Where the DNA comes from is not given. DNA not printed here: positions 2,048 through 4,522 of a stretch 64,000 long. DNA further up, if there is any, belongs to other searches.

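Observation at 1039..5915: AmmeMemoRadiSam system whose components carry export signals, interrupted by a fused MFS/spermidine-synthase-like membrane protein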

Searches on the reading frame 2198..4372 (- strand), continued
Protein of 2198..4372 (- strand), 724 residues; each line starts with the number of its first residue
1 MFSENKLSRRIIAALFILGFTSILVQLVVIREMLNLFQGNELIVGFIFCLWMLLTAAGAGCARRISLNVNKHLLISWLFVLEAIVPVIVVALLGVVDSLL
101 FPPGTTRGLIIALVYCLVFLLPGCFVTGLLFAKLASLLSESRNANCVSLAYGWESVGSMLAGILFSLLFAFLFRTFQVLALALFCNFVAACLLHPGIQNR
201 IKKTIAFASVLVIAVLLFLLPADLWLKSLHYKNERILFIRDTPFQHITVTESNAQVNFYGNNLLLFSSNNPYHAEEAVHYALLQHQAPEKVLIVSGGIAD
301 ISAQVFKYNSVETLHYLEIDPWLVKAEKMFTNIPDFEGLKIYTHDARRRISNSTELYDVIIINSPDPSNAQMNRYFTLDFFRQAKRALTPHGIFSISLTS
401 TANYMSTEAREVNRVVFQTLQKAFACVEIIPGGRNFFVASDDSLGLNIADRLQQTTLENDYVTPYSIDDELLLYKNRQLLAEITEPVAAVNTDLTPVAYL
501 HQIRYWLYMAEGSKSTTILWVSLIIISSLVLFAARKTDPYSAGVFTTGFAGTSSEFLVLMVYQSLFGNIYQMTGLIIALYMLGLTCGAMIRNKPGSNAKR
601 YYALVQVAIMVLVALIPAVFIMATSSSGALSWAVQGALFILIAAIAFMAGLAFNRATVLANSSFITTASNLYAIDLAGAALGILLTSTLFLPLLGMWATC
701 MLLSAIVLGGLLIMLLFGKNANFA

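Call 50: fold_search(model_id=the predicted structure, library=pdb)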
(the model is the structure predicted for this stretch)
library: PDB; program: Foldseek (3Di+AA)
matches with E <= 10: 1502; with E <= 0.001: 117
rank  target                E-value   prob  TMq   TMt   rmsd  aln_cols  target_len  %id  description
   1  1uir_A                9.8e-13  1.00  0.32  0.71   3.1       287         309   26  Crystal Structure of Polyamine Aminopropyltransfease from Thermus thermophilus (released 2003-08-05)
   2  1uir_B                1.8e-12  1.00  0.32  0.70   3.5       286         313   26  Crystal Structure of Polyamine Aminopropyltransfease from Thermus thermophilus (released 2003-08-05)
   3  3anx_A                3.2e-11  1.00  0.32  0.71   3.4       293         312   26  Crystal structure of triamine/agmatine aminopropyltransferase (SPEE) from thermus thermophilus, complexed with MTA (released 2011-04-13)
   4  3anx_B                3.8e-11  1.00  0.31  0.68   3.5       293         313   25  Crystal structure of triamine/agmatine aminopropyltransferase (SPEE) from thermus thermophilus, complexed with MTA (released 2011-04-13)
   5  1jq3_A                1.8e-10  1.00  0.30  0.70   3.6       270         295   20  Crystal Structure of Spermidine Synthase in Complex with Transition State Analogue AdoDATO (released 2001-11-21)
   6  6bq2_B                1.8e-10  1.00  0.29  0.68   4.0       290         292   19  Crystal structure of Medicago truncatula Thermospermine Synthase (MtTSPS) (released 2018-02-28)
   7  1inl_C                2.3e-10  1.00  0.30  0.70   3.6       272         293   20  Crystal Structure of Spermidine Synthase from Thermotoga Maritima (released 2001-11-21)
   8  3o4f_D                3.0e-10  1.00  0.28  0.68   4.2       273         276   22  Crystal Structure of Spermidine Synthase from E. coli (released 2010-08-18)
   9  6bq6_A                3.5e-10  1.00  0.30  0.69   3.9       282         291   18  Crystal structure of Medicago truncatula Thermospermine Synthase (MtTSPS) in complex with thermospermine (released 2018-02-28)
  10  6bq2_A                4.0e-10  1.00  0.30  0.69   4.3       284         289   19  Crystal structure of Medicago truncatula Thermospermine Synthase (MtTSPS) (released 2018-02-28)
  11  7xih_B                4.1e-10  1.00  0.28  0.67   5.1       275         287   20  Crystal structure of the aminopropyltransferase, SpeE from hyperthermophilic crenarchaeon, Pyrobaculum calidifontis in (released 2022-06-15)
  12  1inl_B                5.3e-10  1.00  0.29  0.68   3.7       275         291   20  Crystal Structure of Spermidine Synthase from Thermotoga Maritima (released 2001-11-21)
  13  1jq3_B                5.7e-10  1.00  0.29  0.70   3.5       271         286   20  Crystal Structure of Spermidine Synthase in Complex with Transition State Analogue AdoDATO (released 2001-11-21)
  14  1inl_D                6.2e-10  1.00  0.29  0.70   3.5       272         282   19  Crystal Structure of Spermidine Synthase from Thermotoga Maritima (released 2001-11-21)
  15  1inl_A                6.5e-10  1.00  0.28  0.68   3.6       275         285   19  Crystal Structure of Spermidine Synthase from Thermotoga Maritima (released 2001-11-21)
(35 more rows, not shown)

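Call 52: search_protein_families(library=ncbifam, alignment_id=A1, max_evalue=0.001)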
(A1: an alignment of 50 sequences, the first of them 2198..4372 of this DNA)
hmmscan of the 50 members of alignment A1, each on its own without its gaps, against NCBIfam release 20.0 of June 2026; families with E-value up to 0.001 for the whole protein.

A. member 1, window:2198-4372:- (724 aa): 6 families
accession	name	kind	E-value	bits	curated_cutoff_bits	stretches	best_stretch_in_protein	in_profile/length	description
NF002956.0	PRK03612.1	equivalog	9.1e-40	136.5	472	2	11-421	22-435/522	polyamine aminopropyltransferase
NF002010.0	PRK00811.1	equivalog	6.7e-26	91.2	260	1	229-441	18-239/287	polyamine aminopropyltransferase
TIGR00417.1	speE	equivalog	4.1e-22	78.7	249.55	1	230-447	13-239/271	spermidine synthase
NF002435.0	PRK01581.1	equivalog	9.3e-17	61.1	537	1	225-402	88-272/374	polyamine aminopropyltransferase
NF003380.0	PRK04457.1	equivalog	1.1e-08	34.5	304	1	279-403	61-185/265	polyamine aminopropyltransferase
NF037959.1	MFS_SpdSyn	subfamily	6.9e-08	31.7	40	1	71-429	55-411/480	fused MFS/spermidine synthase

B. families by the number of members that match (of 50 scanned): 8 families
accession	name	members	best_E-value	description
NF002956.0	PRK03612.1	50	1.6e-63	polyamine aminopropyltransferase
NF002010.0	PRK00811.1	50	4.5e-36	polyamine aminopropyltransferase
TIGR00417.1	speE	50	5.3e-28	spermidine synthase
NF002435.0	PRK01581.1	49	9.3e-22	polyamine aminopropyltransferase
NF037959.1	MFS_SpdSyn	44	3.7e-21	fused MFS/spermidine synthase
NF003380.0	PRK04457.1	37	8.6e-13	polyamine aminopropyltransferase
NF001811.0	PRK00536.1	2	1.8e-05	spermidine synthase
NF047853.1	tRm6a37MtseTrmN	1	0.00028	tRNA(1)(Val) (adenine(37)-N(6))-methyltransferase TrmN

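Call 59: find_encoding_contigs(protein=P0202, flank=8000, max_places=2)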
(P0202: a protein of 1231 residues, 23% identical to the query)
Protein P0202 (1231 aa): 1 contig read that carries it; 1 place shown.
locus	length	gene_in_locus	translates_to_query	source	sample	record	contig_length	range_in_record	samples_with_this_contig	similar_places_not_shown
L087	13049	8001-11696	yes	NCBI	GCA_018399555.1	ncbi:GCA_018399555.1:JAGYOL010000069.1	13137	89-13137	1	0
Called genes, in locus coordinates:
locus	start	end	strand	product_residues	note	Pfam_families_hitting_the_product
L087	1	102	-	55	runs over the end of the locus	PF13936:HTH_38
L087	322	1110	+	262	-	-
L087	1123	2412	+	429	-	PF02624:YcaO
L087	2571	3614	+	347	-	PF03773:ArsP_1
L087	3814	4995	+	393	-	PF05552:MS_channel_1st_1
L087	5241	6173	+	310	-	PF04055:Radical_SAM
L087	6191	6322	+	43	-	-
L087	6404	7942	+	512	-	PF01875:Memo, PF01871:AMMECR1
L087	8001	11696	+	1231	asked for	PF04205:FMN_bind, PF12801:Fer4_5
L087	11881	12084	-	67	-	-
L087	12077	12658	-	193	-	-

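Call 60: find_encoding_contigs(protein=P0204, flank=8000, max_places=2)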
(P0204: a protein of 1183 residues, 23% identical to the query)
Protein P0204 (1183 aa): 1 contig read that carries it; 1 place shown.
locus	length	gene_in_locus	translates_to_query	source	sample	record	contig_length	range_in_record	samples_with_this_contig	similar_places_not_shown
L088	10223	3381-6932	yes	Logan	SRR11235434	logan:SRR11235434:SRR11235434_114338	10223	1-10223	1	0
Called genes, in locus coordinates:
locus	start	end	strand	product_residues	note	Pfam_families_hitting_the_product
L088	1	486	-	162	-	?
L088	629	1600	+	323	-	PF04055:Radical_SAM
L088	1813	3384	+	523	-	PF01875:Memo, PF01871:AMMECR1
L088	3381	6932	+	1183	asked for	PF01564:Spermine_synth (weak), PF04205:FMN_bind, PF12801:Fer4_5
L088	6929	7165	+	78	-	-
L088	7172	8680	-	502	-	PF14691:Fer4_20, PF13738:Pyr_redox_3 (faint), PF01266:DAO (weak), PF01593:Amino_oxidase, PF07992:Pyr_redox_2, PF12831:FAD_oxidored (weak), PF13450:NAD_binding_8, PF07992:Pyr_redox_2 (weak), +2 more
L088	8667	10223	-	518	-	?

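Call 66: list_cluster_members(proteins=[P0202, P0158, P0131, P0145, P0192, P0111, P0003, P0223, P0305, P0282])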
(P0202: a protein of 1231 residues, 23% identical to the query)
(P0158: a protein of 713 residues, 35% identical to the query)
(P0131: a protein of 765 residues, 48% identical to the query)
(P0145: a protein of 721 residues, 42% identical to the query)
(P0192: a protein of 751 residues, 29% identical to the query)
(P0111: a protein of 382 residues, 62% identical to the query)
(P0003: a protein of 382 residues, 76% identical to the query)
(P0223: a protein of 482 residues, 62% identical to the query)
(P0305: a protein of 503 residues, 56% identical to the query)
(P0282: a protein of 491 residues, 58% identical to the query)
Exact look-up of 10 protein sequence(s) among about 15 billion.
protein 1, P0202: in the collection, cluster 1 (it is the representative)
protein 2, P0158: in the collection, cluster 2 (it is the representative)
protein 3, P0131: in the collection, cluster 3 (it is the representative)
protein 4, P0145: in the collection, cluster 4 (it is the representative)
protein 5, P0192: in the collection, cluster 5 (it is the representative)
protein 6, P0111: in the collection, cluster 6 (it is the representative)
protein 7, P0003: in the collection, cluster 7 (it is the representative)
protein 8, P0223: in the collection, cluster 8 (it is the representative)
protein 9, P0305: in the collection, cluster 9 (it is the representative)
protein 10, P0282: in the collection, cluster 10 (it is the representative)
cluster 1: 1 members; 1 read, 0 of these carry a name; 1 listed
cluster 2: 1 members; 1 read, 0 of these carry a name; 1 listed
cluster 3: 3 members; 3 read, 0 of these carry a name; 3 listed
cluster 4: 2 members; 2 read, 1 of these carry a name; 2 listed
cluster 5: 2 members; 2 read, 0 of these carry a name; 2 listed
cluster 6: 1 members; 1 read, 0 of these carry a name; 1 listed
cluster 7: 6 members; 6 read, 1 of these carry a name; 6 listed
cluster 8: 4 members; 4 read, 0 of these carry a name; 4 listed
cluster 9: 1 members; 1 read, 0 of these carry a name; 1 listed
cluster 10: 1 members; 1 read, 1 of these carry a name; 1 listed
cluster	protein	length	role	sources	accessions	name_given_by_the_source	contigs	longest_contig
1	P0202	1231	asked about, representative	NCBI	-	-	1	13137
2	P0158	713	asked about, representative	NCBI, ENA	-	-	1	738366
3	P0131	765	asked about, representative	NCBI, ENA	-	-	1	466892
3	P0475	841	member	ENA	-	-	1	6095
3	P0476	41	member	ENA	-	-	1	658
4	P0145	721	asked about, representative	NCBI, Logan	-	-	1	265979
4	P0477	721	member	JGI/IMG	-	spermidine synthase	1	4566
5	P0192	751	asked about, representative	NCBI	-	-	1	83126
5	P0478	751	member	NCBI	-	-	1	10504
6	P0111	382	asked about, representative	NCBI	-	-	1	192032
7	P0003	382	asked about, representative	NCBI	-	-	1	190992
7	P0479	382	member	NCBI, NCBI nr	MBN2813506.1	MAG: AmmeMemoRadiSam system radical SAM enzyme [Bacteroidales bacterium] | AmmeMemoRadiSam system radical SAM enzyme [Bacteroidales bacterium]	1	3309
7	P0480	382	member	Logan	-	-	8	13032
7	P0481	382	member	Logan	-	-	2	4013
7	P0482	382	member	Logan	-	-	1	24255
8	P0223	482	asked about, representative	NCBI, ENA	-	-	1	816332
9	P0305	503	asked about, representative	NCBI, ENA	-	-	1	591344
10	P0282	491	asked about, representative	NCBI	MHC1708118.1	MAG: AmmeMemoRadiSam system protein B [Bacteroidales bacterium]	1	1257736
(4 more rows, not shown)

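Call 75: find_encoding_contigs(protein=P0193, flank=7000, max_places=1)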
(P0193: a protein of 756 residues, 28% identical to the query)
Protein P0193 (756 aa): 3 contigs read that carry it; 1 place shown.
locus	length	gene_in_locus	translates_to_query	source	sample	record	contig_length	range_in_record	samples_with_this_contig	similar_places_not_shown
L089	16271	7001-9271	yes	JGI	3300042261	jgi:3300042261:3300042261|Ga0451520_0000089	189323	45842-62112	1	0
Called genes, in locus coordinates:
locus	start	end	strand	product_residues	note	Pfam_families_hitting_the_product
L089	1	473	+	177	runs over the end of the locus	-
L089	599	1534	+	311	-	PF03741:TerC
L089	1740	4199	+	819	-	PF03030:H_PPase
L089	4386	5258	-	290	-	PF21842:DUF6901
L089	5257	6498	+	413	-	PF13472:Lipase_GDSL_2 (weak)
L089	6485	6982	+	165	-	PF00881:Nitroreductase, PF14512:TM1586_NiRdase (weak), PF00881:Nitroreductase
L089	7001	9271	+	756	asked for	PF01564:Spermine_synth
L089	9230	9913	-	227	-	PF01871:AMMECR1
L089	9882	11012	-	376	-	PF04055:Radical_SAM, PF13353:Fer4_12 (weak)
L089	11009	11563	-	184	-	PF13386:DsbD_2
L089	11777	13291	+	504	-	PF00890:FAD_binding_2 (faint), PF01266:DAO, PF13450:NAD_binding_8 (weak), PF16901:DAO_C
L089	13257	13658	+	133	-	PF02311:AraC_binding, PF07883:Cupin_2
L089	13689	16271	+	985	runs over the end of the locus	PF01602:Adaptin_N (faint), PF02985:HEAT (faint), PF12717:Cnd1 (faint), PF13646:HEAT_2, PF21581:SCD (faint), PF00514:Arm (faint), PF03130:HEAT_PBS (faint), PF13646:HEAT_2, +2 more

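Call 76: find_encoding_contigs(protein=P0192, flank=7000, max_places=1)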
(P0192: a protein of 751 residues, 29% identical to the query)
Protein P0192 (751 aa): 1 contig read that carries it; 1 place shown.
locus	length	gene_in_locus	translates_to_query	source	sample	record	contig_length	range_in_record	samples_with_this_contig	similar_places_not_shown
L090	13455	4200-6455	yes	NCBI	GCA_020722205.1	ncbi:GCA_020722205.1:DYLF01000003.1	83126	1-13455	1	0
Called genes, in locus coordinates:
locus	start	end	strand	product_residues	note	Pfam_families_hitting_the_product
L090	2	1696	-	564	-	PF00753:Lactamase_B, PF12706:Lactamase_B_2, PF22505:RNase_J_b_CASP, PF07521:RMMBL, PF17770:RNase_J_C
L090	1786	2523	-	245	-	PF01553:Acyltransferase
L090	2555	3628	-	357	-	-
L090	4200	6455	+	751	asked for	PF01564:Spermine_synth, PF05175:MTS (weak)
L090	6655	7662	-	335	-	PF02423:OCD_Mu_crystall, PF01488:Shikimate_DH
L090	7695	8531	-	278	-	PF03446:NAD_binding_2 (weak), PF03807:F420_oxidored, PF14748:P5CR_dimer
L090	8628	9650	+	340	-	PF04166:PdxA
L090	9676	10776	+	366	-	PF01590:GAF, PF13185:GAF_2, PF13492:GAF_3, PF08668:HDOD (weak), PF13487:HD_5, PF01966:HD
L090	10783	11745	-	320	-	PF00698:Acyl_transf_1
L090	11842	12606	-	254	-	PF00005:ABC_tran, PF13304:AAA_21 (faint)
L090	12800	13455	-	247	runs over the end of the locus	PF00005:ABC_tran, PF13304:AAA_21 (faint), PF12399:BCA_ABC_TP_C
